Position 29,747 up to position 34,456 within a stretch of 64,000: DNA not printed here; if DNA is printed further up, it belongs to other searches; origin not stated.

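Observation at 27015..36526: Giant surface-protein locus: 671-aa anchored protein translationally coupled to a 2267-aa secreted protein with a Cys-rich core and a ~700-aa Gln-rich coiled-coil stalk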

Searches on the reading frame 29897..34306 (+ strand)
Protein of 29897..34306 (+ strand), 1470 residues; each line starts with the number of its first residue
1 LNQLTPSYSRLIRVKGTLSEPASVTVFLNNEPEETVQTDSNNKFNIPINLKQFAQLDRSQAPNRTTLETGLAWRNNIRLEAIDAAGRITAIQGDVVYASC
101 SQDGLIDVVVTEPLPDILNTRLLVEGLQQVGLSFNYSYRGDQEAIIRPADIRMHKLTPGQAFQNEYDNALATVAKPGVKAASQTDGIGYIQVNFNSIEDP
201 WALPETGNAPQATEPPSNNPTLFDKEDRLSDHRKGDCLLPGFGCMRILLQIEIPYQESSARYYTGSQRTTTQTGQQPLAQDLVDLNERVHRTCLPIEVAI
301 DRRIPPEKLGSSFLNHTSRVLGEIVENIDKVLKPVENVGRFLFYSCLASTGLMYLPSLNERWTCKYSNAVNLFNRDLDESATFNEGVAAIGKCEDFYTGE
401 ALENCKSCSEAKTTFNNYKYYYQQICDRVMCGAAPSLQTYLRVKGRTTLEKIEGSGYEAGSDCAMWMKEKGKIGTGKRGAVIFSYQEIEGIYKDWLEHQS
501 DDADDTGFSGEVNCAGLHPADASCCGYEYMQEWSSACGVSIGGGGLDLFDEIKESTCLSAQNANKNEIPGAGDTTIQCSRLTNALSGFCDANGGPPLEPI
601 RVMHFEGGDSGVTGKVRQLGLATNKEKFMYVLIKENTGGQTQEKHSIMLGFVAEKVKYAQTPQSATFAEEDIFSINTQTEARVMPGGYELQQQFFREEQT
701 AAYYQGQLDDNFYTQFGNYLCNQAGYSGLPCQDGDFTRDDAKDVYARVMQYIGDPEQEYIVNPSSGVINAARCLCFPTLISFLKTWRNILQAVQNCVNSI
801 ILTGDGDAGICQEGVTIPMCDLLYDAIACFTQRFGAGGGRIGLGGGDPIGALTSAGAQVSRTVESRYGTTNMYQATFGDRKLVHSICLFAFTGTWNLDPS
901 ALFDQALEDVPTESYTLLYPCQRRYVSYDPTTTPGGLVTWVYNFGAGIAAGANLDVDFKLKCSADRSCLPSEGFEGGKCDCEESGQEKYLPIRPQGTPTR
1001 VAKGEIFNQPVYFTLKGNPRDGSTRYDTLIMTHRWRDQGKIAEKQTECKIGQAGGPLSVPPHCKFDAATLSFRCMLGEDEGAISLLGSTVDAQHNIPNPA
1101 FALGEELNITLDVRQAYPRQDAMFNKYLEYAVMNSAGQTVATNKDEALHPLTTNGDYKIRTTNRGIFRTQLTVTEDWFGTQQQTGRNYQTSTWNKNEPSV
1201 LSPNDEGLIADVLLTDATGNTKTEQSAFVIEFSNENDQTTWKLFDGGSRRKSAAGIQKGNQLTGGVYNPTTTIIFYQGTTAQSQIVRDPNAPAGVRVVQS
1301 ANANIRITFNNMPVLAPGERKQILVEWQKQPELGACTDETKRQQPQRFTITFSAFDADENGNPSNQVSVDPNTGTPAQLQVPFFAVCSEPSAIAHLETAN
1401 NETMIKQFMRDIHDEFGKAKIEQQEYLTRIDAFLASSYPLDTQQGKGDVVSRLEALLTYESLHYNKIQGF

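Call 19: find_homologous_proteins(query=window:29897-34306:+)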
Query window:29897-34306:+ (1470 aa): 18 proteins with E <= 0.001 among 8000 candidates.
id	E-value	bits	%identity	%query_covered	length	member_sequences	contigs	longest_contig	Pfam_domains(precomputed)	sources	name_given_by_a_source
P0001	0.0e+0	3441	100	100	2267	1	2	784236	-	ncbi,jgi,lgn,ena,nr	ncbi:hypothetical protein COV18_05905 [Candidatus Woesearchaeota archaeon CG10_big_fil_rev_8_21_14_0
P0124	0.0e+0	1249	43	97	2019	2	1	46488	PF05345.19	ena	-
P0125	0.0e+0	1205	42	94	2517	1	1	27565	-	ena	-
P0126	0.0e+0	1152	40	97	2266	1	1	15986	-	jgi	-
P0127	0.0e+0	1138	40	100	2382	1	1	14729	-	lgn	-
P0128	0.0e+0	1132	39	99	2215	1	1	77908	-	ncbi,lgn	ncbi:MAG: hypothetical protein QW165_01965 [Candidatus Woesearchaeota archaeon]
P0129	0.0e+0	1117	39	98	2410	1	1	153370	-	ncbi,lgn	-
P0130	0.0e+0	1100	40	95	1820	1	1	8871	-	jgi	-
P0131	0.0e+0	1076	40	94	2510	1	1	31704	-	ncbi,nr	ncbi:Uncharacterised protein [uncultured archaeon]|nr:Uncharacterised protein [uncultured archaeon]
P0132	0.0e+0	1062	40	95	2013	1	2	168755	PF05345.19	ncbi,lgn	-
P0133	0.0e+0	1013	37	97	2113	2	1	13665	-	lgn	-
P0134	1.3e-284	966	44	72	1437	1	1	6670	-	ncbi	ncbi:hypothetical protein D6825_03075, partial [Candidatus Woesearchaeota archaeon]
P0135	5.6e-275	934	42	72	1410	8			-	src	-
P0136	2.1e-195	670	32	95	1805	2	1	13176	-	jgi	-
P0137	5.4e-193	662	32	95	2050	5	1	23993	-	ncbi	-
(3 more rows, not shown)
